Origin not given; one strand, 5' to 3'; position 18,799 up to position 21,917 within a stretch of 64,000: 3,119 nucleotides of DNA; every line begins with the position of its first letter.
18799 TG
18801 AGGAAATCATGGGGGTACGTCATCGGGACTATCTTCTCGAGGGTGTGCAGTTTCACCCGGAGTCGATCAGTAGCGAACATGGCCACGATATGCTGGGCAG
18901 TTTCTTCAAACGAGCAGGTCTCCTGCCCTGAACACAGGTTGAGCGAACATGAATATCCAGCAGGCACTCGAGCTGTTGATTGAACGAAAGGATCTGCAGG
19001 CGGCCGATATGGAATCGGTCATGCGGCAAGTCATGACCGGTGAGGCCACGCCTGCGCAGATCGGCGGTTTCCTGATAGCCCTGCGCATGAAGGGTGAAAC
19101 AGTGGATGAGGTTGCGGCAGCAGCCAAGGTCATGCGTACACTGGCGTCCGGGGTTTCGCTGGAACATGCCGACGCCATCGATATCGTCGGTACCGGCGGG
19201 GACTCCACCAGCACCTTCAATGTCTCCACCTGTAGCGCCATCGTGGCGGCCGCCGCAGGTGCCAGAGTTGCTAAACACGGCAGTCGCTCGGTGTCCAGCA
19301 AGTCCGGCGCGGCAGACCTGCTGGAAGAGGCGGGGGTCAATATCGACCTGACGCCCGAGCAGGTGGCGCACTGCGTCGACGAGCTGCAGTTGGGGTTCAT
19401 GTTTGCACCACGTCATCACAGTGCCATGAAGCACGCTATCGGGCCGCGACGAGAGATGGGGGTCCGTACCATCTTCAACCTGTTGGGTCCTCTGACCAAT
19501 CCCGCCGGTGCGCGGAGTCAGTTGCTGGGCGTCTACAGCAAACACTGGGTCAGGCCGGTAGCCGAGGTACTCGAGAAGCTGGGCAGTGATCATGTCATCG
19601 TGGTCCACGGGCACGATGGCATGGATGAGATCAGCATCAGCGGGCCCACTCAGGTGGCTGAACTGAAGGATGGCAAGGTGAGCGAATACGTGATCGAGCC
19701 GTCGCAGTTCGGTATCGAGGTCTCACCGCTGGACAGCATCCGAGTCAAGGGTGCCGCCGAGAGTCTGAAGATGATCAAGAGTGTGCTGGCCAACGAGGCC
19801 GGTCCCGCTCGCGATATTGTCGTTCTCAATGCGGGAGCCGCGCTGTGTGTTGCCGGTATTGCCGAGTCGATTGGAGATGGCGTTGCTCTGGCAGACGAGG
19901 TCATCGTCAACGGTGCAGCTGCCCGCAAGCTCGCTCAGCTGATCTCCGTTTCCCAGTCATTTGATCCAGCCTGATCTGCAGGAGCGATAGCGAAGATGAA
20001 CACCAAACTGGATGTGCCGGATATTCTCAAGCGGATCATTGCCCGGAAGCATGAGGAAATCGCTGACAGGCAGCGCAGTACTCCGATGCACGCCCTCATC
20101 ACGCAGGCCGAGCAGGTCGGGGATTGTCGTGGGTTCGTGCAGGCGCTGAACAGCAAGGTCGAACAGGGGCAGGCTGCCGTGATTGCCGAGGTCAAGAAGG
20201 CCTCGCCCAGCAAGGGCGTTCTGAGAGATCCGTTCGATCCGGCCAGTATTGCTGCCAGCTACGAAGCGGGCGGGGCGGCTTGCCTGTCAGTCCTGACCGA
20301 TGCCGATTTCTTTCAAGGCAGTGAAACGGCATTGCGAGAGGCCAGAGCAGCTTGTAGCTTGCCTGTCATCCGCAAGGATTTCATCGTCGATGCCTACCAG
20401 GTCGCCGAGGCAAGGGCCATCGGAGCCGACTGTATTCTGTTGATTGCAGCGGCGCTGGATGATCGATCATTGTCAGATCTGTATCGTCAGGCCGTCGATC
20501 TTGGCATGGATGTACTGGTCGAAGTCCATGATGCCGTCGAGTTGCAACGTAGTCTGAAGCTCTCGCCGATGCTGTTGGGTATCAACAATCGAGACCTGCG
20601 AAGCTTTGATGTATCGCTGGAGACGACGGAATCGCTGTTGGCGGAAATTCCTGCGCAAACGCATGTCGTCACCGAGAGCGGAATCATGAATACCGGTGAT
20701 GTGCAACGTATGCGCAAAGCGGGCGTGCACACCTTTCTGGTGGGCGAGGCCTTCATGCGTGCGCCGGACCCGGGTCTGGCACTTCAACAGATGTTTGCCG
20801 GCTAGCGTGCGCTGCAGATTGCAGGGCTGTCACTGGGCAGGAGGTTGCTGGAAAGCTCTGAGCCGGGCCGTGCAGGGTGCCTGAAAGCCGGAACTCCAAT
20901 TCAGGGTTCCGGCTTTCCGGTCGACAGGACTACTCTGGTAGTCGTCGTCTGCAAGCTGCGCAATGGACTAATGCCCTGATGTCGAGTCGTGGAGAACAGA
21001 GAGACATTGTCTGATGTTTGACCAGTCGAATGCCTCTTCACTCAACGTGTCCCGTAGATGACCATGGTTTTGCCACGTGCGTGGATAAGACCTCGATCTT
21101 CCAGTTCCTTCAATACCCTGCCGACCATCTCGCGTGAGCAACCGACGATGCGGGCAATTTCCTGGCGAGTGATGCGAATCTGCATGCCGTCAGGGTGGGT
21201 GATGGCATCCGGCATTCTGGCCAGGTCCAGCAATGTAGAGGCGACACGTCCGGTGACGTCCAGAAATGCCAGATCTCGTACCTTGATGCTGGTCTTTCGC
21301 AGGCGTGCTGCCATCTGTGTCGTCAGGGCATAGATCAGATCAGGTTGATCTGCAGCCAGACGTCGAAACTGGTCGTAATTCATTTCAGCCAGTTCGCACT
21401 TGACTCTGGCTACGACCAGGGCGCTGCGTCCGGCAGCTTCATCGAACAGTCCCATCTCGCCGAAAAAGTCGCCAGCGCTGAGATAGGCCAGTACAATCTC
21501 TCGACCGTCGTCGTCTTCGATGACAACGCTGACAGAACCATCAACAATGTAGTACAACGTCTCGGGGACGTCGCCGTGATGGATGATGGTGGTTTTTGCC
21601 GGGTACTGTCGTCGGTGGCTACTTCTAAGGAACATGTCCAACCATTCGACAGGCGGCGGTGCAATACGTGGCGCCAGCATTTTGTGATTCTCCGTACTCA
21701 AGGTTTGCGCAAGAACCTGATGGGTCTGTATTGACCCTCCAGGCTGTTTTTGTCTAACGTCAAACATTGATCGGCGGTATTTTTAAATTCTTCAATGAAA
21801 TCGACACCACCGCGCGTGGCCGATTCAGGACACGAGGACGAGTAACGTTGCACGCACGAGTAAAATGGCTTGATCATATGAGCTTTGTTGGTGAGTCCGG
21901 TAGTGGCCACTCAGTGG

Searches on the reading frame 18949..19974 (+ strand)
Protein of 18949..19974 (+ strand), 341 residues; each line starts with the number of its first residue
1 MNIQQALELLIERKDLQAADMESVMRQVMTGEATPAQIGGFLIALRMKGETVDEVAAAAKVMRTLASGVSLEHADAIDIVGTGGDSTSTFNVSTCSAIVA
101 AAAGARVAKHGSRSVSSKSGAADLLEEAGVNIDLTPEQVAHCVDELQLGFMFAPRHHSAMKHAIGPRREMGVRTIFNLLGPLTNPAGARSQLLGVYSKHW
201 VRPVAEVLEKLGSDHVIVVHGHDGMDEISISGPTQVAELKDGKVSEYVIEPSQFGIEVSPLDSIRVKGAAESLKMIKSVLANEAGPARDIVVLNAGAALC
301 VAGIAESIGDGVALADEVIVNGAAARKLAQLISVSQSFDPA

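Call 13: search_protein_families(library=pfam, proteins=[window:18949-19974:+], max_evalue=0.001)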
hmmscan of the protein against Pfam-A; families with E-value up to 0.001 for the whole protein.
window:18949-19974:+ (341 aa): 2 families
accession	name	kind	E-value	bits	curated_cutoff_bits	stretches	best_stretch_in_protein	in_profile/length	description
PF00591.27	Glycos_transf_3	-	3.7e-96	322.1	27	1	75-324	3-252/253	Glycosyl transferase family, a/b domain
PF02885.22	Glycos_trans_3N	-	1.4e-22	79.6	26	1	5-65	2-62/63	Glycosyl transferase family, helical bundle domain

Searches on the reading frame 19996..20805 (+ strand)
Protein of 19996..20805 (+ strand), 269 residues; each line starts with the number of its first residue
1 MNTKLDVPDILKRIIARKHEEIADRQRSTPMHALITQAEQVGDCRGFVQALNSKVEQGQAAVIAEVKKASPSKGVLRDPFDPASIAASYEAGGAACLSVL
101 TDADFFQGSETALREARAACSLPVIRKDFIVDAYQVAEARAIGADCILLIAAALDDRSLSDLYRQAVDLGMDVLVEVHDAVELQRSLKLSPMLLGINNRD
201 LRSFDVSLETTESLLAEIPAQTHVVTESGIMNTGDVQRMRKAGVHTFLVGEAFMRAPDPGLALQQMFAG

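Call 13: search_protein_families(library=pfam, proteins=[window:19996-20805:+], max_evalue=0.001)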
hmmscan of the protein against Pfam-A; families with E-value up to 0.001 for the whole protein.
window:19996-20805:+ (269 aa): 1 family
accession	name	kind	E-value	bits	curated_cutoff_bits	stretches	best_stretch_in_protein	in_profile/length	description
PF00218.27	IGPS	-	3.9e-93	311.7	27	1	11-265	1-253/254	Indole-3-glycerol phosphate synthase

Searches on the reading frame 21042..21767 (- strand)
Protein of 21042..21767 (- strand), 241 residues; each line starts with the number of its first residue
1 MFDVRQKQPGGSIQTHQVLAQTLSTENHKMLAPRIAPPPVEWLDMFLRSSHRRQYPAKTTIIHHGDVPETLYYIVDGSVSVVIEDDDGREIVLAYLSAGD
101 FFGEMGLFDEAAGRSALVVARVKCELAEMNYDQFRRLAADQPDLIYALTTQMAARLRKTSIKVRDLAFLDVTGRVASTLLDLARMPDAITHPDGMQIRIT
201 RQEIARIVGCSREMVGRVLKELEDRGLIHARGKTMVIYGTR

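Call 13: search_protein_families(library=pfam, proteins=[window:21042-21767:-], max_evalue=0.001)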
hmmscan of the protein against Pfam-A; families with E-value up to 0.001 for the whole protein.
window:21042-21767:- (241 aa): 6 families
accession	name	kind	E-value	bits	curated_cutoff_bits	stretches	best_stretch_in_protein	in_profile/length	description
PF00027.35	cNMP_binding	-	1.1e-23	83.4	27.5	1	52-139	1-87/89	Cyclic nucleotide-binding domain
PF13545.12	HTH_Crp_2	-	2.7e-14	53.3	27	1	173-236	1-60/70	Crp-like helix-turn-helix domain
PF00325.26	Crp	-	2.5e-12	46.7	21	1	197-228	1-32/32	Bacterial regulatory proteins, crp family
PF25213.1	HVO_A0261_N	-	3.8e-05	23.9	35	1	199-233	25-59/86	HVO_A0261 N-terminal domain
PF01047.28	MarR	-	0.00012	22.3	24.6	1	198-229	17-48/59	MarR family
PF01978.25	TrmB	-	0.00021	21.5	25.6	1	200-238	24-62/68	Sugar-specific transcriptional regulator TrmB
